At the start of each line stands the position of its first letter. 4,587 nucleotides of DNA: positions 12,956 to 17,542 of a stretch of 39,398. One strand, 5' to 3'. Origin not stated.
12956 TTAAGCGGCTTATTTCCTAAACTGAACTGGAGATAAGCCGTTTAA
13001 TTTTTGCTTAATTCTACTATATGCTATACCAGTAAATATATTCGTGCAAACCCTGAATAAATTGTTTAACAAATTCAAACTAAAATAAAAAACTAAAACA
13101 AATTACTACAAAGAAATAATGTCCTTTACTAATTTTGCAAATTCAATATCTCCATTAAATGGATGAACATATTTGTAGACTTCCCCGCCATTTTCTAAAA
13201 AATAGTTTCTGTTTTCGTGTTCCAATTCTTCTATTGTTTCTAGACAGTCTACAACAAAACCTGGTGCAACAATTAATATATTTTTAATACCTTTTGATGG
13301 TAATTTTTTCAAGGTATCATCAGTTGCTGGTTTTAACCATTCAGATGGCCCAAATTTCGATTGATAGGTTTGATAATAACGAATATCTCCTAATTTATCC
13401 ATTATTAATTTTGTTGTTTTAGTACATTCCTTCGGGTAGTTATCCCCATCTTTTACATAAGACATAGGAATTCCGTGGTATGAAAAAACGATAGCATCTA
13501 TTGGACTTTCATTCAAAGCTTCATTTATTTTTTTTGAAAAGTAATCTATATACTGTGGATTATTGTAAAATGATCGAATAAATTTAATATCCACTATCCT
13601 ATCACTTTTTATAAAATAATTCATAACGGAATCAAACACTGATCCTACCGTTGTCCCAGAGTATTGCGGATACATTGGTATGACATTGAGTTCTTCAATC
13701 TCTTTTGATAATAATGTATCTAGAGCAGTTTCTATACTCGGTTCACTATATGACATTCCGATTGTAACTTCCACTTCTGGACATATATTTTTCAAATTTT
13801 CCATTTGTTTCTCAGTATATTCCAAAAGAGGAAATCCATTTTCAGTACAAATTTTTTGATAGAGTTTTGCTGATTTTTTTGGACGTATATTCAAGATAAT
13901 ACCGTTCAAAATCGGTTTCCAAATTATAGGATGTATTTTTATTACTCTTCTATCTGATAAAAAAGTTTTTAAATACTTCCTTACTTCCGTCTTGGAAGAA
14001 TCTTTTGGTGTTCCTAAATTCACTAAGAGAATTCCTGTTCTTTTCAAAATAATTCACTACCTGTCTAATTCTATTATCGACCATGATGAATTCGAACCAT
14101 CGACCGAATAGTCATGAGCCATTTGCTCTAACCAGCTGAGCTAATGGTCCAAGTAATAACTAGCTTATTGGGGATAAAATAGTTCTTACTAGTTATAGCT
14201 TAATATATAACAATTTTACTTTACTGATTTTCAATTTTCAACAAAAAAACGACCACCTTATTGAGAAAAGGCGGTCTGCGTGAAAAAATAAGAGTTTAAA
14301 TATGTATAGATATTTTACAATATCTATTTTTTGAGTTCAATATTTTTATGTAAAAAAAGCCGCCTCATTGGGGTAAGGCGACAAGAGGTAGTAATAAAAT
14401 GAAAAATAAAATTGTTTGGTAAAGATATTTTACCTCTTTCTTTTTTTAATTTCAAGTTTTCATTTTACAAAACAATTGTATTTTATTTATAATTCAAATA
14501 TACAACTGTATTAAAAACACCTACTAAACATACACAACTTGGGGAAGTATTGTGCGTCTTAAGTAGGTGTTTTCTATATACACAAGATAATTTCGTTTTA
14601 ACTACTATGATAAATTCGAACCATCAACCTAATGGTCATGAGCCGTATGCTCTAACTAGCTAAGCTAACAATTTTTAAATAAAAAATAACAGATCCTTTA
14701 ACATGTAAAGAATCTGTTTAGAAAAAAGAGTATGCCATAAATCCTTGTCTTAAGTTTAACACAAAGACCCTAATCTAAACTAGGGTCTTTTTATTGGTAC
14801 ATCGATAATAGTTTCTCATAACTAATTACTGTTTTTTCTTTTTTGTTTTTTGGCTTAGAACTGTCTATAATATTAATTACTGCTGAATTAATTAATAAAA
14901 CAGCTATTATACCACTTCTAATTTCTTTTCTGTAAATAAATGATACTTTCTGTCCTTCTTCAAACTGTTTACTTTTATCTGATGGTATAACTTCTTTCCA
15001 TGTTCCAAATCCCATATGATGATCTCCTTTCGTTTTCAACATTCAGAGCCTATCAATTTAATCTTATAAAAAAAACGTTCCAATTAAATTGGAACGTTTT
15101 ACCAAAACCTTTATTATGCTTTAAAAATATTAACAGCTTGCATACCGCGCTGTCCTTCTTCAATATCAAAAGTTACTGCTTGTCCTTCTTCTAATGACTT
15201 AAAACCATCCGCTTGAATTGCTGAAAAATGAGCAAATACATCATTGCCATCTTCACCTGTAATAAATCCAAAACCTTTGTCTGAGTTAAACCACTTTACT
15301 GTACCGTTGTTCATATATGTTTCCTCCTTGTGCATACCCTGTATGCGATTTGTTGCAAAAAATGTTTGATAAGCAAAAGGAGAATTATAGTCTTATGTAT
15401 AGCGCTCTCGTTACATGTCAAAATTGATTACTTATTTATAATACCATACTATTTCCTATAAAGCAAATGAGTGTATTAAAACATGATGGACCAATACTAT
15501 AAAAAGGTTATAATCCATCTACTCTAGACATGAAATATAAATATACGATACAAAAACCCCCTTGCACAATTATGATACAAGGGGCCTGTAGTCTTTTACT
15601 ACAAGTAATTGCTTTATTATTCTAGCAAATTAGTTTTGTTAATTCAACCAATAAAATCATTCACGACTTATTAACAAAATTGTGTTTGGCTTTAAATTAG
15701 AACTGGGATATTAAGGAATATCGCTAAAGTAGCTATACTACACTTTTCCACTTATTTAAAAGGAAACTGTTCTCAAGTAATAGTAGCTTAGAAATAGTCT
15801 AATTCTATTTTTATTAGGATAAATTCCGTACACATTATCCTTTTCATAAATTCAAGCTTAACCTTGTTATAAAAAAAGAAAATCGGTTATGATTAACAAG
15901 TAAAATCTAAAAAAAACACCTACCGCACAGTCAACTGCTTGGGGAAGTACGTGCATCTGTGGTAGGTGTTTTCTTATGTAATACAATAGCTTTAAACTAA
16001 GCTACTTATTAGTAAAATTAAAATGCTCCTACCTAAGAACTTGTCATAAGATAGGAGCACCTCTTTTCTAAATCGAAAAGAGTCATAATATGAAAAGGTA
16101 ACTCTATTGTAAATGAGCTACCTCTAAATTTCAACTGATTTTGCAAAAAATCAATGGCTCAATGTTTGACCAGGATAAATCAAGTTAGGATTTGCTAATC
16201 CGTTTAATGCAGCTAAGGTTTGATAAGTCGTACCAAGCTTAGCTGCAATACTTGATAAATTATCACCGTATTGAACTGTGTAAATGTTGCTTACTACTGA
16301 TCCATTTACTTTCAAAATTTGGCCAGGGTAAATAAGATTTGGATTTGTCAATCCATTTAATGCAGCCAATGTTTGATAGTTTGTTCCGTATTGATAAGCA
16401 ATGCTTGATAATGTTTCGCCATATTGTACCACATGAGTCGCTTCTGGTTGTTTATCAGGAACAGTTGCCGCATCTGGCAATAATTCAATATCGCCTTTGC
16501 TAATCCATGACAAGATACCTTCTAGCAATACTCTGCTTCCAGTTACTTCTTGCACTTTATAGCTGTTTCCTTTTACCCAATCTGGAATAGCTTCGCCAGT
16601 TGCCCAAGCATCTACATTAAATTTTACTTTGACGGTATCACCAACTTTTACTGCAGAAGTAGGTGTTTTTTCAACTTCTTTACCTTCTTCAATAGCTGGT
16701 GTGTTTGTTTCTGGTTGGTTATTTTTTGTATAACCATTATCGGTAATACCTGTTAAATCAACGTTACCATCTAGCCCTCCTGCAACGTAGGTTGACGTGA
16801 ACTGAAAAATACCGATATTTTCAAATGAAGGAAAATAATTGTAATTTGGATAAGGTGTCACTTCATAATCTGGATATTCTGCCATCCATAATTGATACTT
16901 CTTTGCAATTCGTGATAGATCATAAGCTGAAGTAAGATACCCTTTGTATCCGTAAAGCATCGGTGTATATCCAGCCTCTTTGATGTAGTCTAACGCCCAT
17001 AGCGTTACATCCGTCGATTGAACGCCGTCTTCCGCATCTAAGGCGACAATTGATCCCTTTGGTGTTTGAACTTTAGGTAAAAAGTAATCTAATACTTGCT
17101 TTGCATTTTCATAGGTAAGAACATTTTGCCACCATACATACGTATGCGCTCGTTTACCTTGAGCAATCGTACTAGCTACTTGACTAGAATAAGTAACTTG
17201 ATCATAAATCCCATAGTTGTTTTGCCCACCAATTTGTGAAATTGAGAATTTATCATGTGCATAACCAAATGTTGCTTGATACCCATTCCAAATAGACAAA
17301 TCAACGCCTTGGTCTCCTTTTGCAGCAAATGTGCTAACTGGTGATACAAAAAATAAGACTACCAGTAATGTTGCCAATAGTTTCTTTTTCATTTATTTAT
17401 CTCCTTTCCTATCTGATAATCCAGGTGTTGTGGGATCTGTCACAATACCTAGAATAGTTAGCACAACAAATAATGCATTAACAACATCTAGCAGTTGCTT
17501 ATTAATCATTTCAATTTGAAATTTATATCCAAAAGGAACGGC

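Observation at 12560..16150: Host-like metabolic and stress cargo (ferrochelatase hemH plus cspA) in the phage lysin-to-integrase accessory slot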

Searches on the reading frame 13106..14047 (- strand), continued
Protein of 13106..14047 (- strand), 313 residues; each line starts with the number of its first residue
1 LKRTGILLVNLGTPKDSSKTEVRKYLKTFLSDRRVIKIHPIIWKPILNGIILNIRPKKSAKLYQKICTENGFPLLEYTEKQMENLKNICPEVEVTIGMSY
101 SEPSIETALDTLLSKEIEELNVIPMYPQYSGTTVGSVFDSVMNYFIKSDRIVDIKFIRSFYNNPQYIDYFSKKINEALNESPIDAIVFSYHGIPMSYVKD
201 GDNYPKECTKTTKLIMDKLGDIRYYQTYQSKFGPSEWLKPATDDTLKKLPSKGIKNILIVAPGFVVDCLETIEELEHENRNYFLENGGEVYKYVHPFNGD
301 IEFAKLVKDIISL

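Call 50: search_protein_families(library=ncbifam, proteins=[window:13106-14047:-], max_evalue=0.01)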
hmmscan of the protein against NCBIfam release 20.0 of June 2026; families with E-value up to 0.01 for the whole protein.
window:13106-14047:- (313 aa): 5 families
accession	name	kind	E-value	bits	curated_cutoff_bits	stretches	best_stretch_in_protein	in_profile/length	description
TIGR00109.1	hemH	equivalog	8.3e-96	321.2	124.6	1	2-311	4-317/322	ferrochelatase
NF009095.0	PRK12435.1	subfamily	2.5e-22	79.4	455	1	76-310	57-302/311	ferrochelatase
NF000689.1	PRK00035.2-1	equivalog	7.2e-22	77.7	408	1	92-311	75-307/311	ferrochelatase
NF033198.0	F430_CfbA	equivalog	2.6e-07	30.6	120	1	79-126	19-67/122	sirohydrochlorin nickelochelatase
NF002090.2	PRK00923.1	subfamily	0.00065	19.8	120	0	86-126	27-68/129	sirohydrochlorin nickelochelatase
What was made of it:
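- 13106..14047 (-): hemH, ferrochelatase of the classical (protoporphyrin) type, 313 aa, TTG start. TIGR00109 scores 321 bits and passes, while the Bacillus-type models NF009095 and NF000689 fail (call 50).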

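Call 51: search_protein_families(library=phrogs, proteins=[window:13106-14047:-], max_evalue=0.001)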
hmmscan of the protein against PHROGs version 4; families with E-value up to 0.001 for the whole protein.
window:13106-14047:- (313 aa): 0 families

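Call 55: find_encoding_contigs(protein=P0077, flank=10000, max_places=5)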
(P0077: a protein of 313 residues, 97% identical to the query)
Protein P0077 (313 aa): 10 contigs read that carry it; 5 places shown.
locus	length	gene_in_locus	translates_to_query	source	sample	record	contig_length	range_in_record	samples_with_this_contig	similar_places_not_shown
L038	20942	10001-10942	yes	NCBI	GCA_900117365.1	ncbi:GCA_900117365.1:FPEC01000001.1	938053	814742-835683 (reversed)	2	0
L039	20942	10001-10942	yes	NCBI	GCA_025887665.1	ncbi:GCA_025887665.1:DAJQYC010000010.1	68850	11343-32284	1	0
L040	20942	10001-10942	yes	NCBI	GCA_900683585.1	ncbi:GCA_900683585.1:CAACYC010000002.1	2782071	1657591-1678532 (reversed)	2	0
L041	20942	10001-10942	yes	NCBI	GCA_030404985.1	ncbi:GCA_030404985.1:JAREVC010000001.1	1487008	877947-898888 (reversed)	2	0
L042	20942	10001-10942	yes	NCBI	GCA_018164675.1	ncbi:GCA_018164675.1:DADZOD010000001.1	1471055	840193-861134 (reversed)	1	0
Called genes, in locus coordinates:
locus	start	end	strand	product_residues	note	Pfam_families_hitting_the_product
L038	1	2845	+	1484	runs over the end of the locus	PF10145:PhageMin_Tail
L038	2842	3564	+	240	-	-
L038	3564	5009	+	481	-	PF06605:Prophage_tail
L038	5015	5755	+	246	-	PF18667:BppU_IgG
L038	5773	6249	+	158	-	-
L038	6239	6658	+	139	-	-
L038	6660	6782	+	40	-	PF09693:Phage_XkdX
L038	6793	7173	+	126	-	PF05105:Phage_holin_4_1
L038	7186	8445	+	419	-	PF01183:Glyco_hydro_25, PF01476:LysM, PF23473:LysM3_LYK4_5 (faint), PF01476:LysM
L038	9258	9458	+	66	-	PF00313:CSD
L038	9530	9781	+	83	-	-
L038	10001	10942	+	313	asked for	PF00762:Ferrochelatase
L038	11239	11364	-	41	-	-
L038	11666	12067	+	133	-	-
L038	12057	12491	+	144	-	PF15980:ComGF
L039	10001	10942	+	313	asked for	PF00762:Ferrochelatase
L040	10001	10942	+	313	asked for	PF00762:Ferrochelatase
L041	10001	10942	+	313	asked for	PF00762:Ferrochelatase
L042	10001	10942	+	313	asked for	PF00762:Ferrochelatase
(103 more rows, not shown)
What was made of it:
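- The same cargo sits behind a different structural module (call 55).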

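Call 63: search_dna_similar(query=window:13106-14047:-, collection=phages, mode=protein, max_rows=30, max_evalue=0.00001)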
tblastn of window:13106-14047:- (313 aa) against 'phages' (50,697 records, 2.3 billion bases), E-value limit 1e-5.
Records with a match: 9; places in all: 9; records where one place covers at least 80% of the query: 4.
Best place of each record, by identity: >=99% 1; <60% 8.
By first word of the organism name: Listeria 4; Acinetobacter 2; Enterococcus 1; Bacteriophage 1; Staphylococcus 1.
By host as written in the record: Listeria monocytogenes 4; - 3; Enterococcus sp. 1; Staphylococcus aureus 1.
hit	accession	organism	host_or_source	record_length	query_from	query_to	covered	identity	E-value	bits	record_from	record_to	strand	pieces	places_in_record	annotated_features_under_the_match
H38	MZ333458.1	Enterococcus phage SEsuP-1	Enterococcus sp.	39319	1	313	100%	99.0%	0e+0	627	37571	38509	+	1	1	ferrochelatase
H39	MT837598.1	Bacteriophage sp.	human fecal samples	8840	3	311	99%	33.3%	1e-58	208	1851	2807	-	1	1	record has no annotation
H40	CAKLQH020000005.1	Acinetobacter phage MD-2021a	not known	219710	3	312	99%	31.3%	7e-54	194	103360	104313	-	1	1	hemH: ferrochelatase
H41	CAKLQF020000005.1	Acinetobacter phage MD-2021a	not known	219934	3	312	99%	31.3%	7e-54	194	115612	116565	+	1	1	hemH: ferrochelatase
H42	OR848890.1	Listeria phage LM 4-14-1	Listeria monocytogenes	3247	73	311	76%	26.7%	4e-14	79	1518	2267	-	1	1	record has no annotation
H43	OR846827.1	Listeria phage LM 4-11-1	Listeria monocytogenes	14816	73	311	76%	26.7%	4e-14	79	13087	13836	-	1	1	record has no annotation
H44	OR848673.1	Listeria phage LM 4-14-1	Listeria monocytogenes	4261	73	311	76%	26.4%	1e-14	80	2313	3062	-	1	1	record has no annotation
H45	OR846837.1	Listeria phage LM 4-11-1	Listeria monocytogenes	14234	73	311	76%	26.4%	2e-14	80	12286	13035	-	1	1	record has no annotation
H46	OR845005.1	Staphylococcus phage SA 1306 Kay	Staphylococcus aureus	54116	91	313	71%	25.1%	5e-11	69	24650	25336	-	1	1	record has no annotation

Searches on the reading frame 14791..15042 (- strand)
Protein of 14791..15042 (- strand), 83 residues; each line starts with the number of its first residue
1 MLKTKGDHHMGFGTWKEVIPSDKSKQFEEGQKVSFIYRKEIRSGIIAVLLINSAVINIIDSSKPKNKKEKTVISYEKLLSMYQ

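Call 6: search_protein_families(library=pfam, proteins=[window:14791-15042:-], max_evalue=0.01)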
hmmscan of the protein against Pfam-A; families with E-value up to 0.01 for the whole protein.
window:14791-15042:- (83 aa): 0 families

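Call 50: search_protein_families(library=ncbifam, proteins=[window:14791-15042:-], max_evalue=0.01)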
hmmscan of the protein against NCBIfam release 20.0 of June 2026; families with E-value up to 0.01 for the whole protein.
window:14791-15042:- (83 aa): 0 families

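Call 51: search_protein_families(library=phrogs, proteins=[window:14791-15042:-], max_evalue=0.001)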
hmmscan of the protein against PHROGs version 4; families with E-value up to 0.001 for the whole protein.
window:14791-15042:- (83 aa): 0 families
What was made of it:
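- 14791..15042 (-): orf83, unknown function, always found with csp. No family hit (calls 6, 50, 51).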

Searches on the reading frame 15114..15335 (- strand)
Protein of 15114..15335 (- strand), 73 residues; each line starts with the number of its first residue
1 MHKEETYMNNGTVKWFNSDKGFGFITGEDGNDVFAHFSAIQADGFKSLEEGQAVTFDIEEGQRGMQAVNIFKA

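Call 6: search_protein_families(library=pfam, proteins=[window:15114-15335:-], max_evalue=0.01)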
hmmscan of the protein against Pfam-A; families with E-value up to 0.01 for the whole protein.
window:15114-15335:- (73 aa): 1 family
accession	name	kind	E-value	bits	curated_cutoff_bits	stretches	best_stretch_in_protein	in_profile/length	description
PF00313.28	CSD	-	4.3e-29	100.6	27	1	10-72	2-65/66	'Cold-shock' DNA-binding domain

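Call 50: search_protein_families(library=ncbifam, proteins=[window:15114-15335:-], max_evalue=0.01)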
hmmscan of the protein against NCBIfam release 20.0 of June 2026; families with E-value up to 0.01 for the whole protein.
window:15114-15335:- (73 aa): 12 families
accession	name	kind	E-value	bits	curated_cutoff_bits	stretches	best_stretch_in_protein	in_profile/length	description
NF049933.1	TransAntitermCspE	equivalog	3.6e-31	107.1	120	1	9-71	4-67/69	transcription antiterminator/RNA stability regulator CspE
NF007679.0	PRK10354.1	subfamily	3.9e-27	94.4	130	1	10-70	6-67/70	RNA chaperone/antiterminator CspA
TIGR02381.1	cspD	equivalog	1.6e-26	92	115.4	1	8-71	1-65/68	cold shock domain-containing protein CspD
NF008190.0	PRK10943.1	subfamily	1e-25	89.5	137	1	10-71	5-67/69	cold shock-like protein CspC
NF007062.0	PRK09507.1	subfamily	1.7e-25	88.7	133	1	10-70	5-66/69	transcription antiterminator/RNA stability regulator CspE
NF007378.0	PRK09890.1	equivalog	1.8e-24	85.8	144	1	10-70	6-67/70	cold shock protein CspG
NF011574.0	PRK14998.1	equivalog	2.2e-22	79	147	1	8-70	1-64/73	cold shock-like protein CspD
NF007405.0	PRK09937.1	equivalog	4.2e-22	78.1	152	1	8-70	1-64/74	cold shock-like protein CspD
NF038236.1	retron_eff_Se72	equivalog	5e-15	55.2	82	1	11-72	1-61/62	retron Se72 family effector protein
NF012007.0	PRK15463.1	subfamily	3.8e-07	29.8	111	1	10-71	6-68/70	cold shock-like protein CspF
NF012008.0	PRK15464.1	equivalog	0.00017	21.6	141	1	10-71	6-68/70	cold shock-like protein CspH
TIGR00495.1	crvDNA_42K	hypoth_equivalog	0.0089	14.7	430.05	1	15-58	65-111/383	ErbB3-binding protein EBP1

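Call 51: search_protein_families(library=phrogs, proteins=[window:15114-15335:-], max_evalue=0.001)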
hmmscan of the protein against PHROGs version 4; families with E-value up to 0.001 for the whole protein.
window:15114-15335:- (73 aa): 1 family
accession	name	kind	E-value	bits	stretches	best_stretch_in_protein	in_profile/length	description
phrog_729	-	other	1.7e-22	80.8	1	6-71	11-77/277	cold shock protein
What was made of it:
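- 15114..15314 (-): csp, a CspA-family cold-shock protein of 66 aa (EF1991 / cspC type). PF00313 E=4e-29 (call 6). phrog_729 (call 51).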

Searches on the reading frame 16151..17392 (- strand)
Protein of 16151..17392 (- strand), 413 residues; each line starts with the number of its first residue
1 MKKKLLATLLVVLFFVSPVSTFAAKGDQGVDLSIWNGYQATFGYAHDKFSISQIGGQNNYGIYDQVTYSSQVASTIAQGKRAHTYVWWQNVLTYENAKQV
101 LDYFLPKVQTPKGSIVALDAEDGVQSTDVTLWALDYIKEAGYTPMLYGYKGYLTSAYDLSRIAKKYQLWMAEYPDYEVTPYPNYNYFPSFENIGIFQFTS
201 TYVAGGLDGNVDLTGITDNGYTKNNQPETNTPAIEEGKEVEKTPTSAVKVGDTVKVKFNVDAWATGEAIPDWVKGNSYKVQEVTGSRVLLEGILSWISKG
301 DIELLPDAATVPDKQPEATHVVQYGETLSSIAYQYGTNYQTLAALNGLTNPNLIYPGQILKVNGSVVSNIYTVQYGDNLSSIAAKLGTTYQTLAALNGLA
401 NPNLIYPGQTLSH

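Call 6: search_protein_families(library=pfam, proteins=[window:16151-17392:-], max_evalue=0.01)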
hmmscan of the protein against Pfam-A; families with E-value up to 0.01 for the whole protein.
window:16151-17392:- (413 aa): 6 families
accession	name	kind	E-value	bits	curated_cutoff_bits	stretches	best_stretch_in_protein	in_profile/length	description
PF01476.26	LysM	-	2.1e-35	120.8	20.9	2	320-362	1-42/43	LysM domain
PF01183.26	Glyco_hydro_25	-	2.7e-17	64.1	27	1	30-206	1-179/180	Glycosyl hydrolases family 25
PF23473.1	LysM3_LYK4_5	-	9e-10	38.9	29.3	2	371-407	5-40/48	LYK4/5 LysM3 domain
PF23577.1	LysM_RLK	-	0.0038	17.7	27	0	371-391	3-23/44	LysM domain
PF23446.1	LysM1_NFP_LYK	-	0.0084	17.4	36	0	326-362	16-53/60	NFP/LYK LysM1 domain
PF23457.1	LysM2_NFP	-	0.009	16.5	36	0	328-359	19-50/56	NFP LysM2 domain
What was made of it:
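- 16151..17392 (-): Endolysin (GH25 + 2 LysM), the last gene of the late operon. PF01183 and PF01476 (call 6).
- Checked: The flanking genes are a GH25+LysM endolysin at 16151-17392 (-) and a tyrosine integrase at 11077-12246 (+) (call 6).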
